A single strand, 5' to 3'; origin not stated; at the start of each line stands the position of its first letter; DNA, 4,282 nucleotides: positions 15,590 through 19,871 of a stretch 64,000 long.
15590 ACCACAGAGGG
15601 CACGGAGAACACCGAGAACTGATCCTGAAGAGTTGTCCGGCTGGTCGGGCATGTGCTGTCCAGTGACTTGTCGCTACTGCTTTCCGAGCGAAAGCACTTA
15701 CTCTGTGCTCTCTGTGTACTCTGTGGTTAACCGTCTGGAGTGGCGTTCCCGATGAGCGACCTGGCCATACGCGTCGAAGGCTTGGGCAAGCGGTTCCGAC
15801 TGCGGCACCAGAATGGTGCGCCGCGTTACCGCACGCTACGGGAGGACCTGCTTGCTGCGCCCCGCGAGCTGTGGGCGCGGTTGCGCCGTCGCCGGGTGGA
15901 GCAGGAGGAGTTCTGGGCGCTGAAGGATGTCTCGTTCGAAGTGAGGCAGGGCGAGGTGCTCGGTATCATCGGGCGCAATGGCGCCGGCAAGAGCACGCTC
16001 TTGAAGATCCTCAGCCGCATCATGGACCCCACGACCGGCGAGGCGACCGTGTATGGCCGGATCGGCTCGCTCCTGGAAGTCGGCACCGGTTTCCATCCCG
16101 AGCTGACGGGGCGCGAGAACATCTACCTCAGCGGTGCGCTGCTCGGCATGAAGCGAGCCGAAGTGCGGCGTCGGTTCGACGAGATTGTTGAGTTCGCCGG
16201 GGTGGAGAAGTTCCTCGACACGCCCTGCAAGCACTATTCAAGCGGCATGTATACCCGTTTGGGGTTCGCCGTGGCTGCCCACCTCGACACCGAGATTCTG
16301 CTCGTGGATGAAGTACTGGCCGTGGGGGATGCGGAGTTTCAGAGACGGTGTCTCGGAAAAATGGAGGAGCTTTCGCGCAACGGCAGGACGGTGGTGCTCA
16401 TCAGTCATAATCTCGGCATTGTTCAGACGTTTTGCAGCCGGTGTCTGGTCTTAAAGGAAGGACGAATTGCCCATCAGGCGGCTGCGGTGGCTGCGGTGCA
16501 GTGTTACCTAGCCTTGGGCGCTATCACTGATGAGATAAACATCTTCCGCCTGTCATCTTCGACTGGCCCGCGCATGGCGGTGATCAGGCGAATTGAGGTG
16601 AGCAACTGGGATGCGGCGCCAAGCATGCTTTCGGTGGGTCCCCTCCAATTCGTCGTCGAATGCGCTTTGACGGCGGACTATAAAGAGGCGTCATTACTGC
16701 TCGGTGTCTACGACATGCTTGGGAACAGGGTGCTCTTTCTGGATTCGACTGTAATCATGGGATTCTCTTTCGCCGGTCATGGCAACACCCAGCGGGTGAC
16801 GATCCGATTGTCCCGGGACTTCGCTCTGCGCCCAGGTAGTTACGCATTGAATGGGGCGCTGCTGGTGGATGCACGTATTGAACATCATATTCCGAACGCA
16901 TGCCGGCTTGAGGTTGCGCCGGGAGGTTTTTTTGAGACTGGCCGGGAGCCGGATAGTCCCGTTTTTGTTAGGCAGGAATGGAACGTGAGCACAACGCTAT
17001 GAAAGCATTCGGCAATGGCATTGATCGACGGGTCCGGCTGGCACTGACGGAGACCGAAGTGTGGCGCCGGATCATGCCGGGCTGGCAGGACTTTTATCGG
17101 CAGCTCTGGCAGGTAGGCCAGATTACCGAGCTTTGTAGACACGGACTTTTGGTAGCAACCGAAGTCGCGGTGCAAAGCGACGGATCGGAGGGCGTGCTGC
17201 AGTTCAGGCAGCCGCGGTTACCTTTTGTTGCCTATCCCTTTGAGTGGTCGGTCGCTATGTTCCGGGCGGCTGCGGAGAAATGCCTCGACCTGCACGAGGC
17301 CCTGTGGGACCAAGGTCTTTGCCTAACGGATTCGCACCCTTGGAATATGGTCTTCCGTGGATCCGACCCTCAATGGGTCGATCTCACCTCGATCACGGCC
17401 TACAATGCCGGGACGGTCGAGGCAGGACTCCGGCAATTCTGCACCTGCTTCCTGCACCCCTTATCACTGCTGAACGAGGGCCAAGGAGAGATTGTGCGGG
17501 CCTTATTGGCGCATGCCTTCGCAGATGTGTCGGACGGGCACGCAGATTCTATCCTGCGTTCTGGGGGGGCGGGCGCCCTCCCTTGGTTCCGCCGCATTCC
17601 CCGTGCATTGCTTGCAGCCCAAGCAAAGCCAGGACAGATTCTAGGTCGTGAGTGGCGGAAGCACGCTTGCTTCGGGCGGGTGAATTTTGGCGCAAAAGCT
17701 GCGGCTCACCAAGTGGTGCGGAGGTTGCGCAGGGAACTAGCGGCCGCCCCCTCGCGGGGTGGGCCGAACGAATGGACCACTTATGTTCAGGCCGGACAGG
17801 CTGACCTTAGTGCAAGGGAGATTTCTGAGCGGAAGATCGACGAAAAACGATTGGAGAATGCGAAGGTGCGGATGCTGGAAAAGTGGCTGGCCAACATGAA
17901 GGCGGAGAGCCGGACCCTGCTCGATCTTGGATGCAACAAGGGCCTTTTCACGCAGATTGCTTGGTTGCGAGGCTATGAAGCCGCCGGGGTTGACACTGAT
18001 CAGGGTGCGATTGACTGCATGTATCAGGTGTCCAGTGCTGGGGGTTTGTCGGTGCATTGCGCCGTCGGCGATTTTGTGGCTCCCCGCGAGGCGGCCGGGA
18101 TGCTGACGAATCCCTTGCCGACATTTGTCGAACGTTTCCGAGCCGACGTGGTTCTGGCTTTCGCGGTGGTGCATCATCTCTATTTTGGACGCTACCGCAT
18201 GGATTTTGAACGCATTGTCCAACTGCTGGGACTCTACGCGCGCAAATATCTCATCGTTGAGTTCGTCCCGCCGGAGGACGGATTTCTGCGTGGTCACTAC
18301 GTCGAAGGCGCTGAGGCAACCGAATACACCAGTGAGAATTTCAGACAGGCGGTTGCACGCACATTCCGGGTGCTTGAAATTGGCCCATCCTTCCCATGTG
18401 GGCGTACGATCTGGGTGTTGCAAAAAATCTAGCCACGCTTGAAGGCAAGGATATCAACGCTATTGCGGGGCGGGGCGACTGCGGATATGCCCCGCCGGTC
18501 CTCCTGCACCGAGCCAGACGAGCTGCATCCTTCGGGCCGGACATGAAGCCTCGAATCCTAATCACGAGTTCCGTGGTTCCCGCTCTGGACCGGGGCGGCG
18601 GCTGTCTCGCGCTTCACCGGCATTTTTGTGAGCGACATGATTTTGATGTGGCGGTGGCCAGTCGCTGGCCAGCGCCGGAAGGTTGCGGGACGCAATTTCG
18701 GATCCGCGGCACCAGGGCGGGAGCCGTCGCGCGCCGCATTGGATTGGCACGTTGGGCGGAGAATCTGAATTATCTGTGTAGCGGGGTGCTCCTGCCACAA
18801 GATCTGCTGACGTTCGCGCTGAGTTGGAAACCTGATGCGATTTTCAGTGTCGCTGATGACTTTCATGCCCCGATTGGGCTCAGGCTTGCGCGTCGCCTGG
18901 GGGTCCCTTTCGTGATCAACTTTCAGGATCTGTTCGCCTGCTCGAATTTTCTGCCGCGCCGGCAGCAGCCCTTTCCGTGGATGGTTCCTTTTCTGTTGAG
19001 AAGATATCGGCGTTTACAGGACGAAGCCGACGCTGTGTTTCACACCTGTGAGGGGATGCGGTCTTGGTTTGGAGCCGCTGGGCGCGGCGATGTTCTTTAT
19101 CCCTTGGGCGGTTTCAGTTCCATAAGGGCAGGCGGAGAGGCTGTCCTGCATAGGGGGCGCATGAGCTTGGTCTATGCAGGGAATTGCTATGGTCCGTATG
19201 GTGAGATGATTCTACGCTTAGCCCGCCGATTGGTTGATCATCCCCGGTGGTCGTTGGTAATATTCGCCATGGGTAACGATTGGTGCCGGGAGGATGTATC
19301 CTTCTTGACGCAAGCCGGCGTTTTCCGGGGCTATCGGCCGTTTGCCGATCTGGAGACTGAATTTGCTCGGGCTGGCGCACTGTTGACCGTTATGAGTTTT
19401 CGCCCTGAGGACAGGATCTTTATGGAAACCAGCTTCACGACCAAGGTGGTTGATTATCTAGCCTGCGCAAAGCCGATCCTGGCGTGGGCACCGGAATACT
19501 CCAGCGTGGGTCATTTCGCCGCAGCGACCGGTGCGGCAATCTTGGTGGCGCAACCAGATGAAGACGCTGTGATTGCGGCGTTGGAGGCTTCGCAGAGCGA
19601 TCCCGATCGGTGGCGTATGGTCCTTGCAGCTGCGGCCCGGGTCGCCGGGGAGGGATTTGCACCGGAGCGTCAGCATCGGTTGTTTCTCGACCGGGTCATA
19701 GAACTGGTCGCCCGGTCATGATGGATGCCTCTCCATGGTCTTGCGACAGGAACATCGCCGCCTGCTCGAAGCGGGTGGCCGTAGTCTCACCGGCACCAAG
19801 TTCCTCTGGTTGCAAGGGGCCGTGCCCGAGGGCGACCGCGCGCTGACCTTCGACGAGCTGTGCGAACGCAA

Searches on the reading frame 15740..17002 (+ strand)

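Call 38: search_protein_families(library=pfam, proteins=[window:15740-17002:+], max_evalue=0.00001)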
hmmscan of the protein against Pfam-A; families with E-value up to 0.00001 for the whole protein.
window:15740-17002:+ (420 aa): 3 families
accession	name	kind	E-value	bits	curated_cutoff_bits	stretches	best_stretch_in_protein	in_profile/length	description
PF00005.33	ABC_tran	-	7.9e-22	78.8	25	1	61-192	1-135/137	ABC transporter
PF13304.12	AAA_21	-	6.6e-07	30.1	27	0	75-97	3-25/304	AAA domain, putative AbiEii toxin, Type IV TA system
PF14524.12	Wzt_C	-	2.8e-06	27.8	30.4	1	276-394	6-131/143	Wzt C-terminal domain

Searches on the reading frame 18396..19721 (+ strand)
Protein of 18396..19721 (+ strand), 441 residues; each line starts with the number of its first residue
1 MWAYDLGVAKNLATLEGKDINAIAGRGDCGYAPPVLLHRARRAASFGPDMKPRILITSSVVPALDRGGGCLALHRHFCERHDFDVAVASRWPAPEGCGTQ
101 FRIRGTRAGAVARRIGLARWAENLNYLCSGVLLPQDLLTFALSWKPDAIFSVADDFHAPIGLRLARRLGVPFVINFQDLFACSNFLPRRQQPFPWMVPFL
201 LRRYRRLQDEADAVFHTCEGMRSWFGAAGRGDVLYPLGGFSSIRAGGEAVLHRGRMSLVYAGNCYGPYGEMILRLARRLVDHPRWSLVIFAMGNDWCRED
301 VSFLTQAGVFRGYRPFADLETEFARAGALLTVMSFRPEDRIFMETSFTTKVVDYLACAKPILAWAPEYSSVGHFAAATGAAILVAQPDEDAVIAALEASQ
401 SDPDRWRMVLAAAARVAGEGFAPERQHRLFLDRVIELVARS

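Call 38: search_protein_families(library=pfam, proteins=[window:18396-19721:+], max_evalue=0.00001)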
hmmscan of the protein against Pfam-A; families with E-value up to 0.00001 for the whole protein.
window:18396-19721:+ (441 aa): 1 family
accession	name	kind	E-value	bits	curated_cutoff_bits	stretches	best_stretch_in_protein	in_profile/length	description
PF13579.12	Glyco_trans_4_4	-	4e-10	40.7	29.7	1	80-229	17-146/158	Glycosyl transferase 4-like domain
